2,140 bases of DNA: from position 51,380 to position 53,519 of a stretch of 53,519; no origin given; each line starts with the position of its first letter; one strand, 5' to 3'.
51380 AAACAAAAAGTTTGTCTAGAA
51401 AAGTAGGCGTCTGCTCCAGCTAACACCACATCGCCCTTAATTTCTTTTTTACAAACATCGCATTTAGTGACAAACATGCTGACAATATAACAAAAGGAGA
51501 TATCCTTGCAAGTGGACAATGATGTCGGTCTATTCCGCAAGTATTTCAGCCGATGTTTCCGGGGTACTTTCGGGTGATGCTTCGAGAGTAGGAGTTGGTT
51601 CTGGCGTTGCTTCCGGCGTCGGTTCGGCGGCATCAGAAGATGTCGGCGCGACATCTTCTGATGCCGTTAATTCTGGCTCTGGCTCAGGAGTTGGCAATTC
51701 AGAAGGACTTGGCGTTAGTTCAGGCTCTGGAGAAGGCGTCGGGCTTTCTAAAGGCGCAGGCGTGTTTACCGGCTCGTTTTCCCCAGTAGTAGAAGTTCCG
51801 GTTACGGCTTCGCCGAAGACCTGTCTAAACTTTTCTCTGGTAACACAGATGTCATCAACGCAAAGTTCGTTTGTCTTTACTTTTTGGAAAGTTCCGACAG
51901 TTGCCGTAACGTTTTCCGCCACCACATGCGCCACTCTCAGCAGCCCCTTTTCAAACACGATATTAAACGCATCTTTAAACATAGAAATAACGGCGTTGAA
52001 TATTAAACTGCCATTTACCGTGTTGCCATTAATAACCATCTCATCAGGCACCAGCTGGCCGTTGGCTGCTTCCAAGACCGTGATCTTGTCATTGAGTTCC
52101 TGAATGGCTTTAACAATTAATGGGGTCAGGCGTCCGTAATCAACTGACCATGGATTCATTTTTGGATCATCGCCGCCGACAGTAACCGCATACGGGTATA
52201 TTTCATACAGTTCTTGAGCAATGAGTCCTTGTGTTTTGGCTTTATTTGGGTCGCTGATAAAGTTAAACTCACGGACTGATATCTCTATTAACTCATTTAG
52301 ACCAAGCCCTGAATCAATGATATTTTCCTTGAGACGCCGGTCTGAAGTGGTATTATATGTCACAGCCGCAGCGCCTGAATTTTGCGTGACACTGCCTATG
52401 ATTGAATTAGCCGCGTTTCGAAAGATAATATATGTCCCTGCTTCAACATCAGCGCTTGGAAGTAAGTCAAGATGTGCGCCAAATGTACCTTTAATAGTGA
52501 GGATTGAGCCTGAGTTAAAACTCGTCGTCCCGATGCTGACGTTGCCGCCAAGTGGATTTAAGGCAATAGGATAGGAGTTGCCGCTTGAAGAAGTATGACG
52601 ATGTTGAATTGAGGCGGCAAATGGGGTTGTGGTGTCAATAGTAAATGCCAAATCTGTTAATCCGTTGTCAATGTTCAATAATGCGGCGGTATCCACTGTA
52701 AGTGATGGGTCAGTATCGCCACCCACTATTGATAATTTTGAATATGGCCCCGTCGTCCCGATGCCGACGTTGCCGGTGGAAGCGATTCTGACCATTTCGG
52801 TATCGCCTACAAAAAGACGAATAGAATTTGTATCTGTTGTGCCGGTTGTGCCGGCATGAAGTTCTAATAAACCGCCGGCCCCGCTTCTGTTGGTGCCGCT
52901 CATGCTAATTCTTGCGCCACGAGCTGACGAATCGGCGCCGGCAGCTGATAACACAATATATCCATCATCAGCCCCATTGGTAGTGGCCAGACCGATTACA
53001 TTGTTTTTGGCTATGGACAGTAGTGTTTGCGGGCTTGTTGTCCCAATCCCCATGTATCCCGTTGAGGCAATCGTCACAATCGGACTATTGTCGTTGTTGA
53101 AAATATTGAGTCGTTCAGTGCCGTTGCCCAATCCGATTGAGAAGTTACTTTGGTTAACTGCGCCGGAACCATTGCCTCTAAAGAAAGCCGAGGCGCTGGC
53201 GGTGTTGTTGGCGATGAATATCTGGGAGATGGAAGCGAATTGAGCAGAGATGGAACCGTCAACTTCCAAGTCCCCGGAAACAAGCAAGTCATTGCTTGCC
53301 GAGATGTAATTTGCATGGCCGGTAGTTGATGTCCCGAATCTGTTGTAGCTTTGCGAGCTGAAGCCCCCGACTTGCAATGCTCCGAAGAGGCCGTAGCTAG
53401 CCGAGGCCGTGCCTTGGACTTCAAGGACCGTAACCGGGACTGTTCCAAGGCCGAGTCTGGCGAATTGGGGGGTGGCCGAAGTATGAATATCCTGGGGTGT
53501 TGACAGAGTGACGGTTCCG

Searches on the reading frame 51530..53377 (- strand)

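Call 53: search_protein_families(library=pfam, proteins=[window:51530-53377:-], max_evalue=0.001)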
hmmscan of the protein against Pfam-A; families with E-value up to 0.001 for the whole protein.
window:51530-53377:- (615 aa): 1 family
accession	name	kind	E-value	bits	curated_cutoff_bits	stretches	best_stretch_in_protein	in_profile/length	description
PF13884.11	Peptidase_S74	-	7.9e-08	32.9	22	1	345-398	1-57/58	Chaperone of endosialidase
